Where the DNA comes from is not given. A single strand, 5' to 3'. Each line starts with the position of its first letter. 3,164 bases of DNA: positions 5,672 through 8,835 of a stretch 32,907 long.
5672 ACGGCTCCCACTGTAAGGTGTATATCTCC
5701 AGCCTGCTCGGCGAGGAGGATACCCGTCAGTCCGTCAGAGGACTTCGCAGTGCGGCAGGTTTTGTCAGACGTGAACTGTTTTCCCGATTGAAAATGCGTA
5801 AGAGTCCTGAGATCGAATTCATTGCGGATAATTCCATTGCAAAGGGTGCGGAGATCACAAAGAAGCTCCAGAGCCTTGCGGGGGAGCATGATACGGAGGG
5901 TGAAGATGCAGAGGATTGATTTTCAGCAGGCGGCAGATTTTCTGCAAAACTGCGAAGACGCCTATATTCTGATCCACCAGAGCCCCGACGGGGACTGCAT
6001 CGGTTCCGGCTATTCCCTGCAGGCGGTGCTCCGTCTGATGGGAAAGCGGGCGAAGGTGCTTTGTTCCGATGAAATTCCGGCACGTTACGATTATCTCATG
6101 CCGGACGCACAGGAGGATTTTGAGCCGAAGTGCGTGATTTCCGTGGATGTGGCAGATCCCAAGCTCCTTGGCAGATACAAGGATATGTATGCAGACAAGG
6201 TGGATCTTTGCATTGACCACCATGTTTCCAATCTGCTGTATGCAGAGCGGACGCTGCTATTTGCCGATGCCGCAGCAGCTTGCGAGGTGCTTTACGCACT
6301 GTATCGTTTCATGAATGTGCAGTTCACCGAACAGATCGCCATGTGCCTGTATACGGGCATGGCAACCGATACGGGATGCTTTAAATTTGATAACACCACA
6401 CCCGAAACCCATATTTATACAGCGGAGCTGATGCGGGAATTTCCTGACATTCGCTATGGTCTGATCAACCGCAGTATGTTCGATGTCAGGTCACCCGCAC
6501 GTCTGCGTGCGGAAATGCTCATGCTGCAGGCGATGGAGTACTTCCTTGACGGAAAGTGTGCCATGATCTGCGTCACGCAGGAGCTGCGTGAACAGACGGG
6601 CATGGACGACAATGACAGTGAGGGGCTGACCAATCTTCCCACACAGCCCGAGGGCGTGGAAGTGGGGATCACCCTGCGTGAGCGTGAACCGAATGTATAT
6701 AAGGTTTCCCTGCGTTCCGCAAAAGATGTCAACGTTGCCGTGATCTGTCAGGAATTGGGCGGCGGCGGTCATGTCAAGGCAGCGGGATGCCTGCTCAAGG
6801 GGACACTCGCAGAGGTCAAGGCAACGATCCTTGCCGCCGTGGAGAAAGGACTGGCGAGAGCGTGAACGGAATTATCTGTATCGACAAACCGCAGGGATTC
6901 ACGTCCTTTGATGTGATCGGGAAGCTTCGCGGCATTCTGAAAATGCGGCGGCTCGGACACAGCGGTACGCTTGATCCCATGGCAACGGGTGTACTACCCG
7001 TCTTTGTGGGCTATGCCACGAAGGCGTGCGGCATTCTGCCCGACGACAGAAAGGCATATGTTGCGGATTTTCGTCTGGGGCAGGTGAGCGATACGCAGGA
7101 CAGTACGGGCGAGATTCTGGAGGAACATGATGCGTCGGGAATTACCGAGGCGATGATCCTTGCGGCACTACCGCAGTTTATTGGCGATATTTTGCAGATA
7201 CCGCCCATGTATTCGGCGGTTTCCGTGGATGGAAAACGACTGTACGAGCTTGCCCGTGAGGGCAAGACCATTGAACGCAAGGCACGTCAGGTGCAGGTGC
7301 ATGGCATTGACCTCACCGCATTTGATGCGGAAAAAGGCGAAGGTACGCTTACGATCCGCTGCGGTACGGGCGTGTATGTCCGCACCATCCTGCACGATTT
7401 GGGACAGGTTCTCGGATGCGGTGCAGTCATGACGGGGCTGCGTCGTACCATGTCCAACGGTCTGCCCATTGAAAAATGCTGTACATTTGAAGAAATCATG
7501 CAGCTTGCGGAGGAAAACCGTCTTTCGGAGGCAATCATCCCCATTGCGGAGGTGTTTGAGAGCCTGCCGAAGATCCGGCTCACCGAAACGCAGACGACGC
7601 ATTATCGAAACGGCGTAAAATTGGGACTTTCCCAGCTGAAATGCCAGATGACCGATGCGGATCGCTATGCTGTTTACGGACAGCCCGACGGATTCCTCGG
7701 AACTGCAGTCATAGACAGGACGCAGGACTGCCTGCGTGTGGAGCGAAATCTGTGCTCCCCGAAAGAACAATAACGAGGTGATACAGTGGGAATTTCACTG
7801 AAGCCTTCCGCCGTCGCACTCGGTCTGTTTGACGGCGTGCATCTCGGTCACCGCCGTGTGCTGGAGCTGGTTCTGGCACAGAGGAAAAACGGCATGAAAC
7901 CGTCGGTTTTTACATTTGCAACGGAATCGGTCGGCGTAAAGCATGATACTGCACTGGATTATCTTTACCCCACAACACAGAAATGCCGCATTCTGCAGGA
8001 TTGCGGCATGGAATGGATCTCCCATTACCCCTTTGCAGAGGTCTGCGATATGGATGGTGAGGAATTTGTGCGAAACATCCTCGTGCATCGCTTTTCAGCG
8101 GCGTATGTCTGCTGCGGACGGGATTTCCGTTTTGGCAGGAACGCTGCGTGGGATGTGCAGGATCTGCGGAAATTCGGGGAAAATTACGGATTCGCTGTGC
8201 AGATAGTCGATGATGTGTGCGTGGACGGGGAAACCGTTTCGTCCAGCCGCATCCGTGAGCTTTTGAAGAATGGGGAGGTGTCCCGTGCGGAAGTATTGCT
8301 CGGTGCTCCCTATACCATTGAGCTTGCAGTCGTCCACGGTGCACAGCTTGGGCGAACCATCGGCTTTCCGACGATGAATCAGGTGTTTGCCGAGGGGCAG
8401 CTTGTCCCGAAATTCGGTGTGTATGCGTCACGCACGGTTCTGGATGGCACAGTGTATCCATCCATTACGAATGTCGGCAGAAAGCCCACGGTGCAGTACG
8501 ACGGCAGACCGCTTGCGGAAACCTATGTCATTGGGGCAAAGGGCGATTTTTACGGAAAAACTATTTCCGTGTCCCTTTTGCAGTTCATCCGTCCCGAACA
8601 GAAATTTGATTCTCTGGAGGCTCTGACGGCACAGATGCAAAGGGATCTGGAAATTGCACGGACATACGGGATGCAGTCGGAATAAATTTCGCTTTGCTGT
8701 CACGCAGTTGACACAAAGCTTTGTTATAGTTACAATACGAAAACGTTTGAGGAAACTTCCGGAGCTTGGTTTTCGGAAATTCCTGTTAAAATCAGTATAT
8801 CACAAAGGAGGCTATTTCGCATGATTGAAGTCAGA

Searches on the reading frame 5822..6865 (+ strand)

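Call 74: search_protein_families(library=pfam, proteins=[window:5822-6865:+], max_evalue=0.00001)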
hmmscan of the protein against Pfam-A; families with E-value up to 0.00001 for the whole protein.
window:5822-6865:+ (347 aa): 2 families
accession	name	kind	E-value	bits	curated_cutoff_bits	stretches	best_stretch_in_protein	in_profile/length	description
PF01368.27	DHH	-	3.9e-15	56.7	28.1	1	48-180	3-125/125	DHH family, N-terminal domain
PF02272.25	DHHA1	-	2.2e-09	38.1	25.9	1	258-342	10-98/102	DHHA1 domain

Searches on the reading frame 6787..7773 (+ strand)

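Call 74: search_protein_families(library=pfam, proteins=[window:6787-7773:+], max_evalue=0.00001)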
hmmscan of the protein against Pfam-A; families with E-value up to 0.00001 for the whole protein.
window:6787-7773:+ (328 aa): 2 families
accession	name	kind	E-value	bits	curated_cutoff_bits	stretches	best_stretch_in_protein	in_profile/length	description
PF01509.24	TruB_N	-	3.9e-51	173.8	27.3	1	48-198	1-149/149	TruB family pseudouridylate synthase (N terminal domain)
PF16198.10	TruB_C_2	-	5.7e-13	49.2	29.3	1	199-256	1-64/66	tRNA pseudouridylate synthase B C-terminal domain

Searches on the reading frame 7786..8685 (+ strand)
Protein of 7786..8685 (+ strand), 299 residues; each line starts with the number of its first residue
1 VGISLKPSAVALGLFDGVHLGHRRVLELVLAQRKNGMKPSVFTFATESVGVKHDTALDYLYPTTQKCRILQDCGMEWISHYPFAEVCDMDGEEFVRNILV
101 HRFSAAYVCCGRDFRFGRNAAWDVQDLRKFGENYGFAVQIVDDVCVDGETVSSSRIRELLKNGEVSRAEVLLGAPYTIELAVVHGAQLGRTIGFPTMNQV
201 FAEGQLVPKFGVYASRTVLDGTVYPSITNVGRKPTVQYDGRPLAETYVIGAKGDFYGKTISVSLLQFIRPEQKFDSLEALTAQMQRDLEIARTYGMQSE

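Call 74: search_protein_families(library=pfam, proteins=[window:7786-8685:+], max_evalue=0.00001)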
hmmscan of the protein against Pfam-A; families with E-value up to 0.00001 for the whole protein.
window:7786-8685:+ (299 aa): 2 families
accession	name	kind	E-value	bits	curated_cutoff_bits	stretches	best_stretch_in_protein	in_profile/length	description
PF01687.23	Flavokinase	-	1.1e-39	135.9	19.6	1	172-294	1-123/124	Riboflavin kinase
PF06574.18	FAD_syn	-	7.7e-33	114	27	1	6-155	6-158/158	FAD synthetase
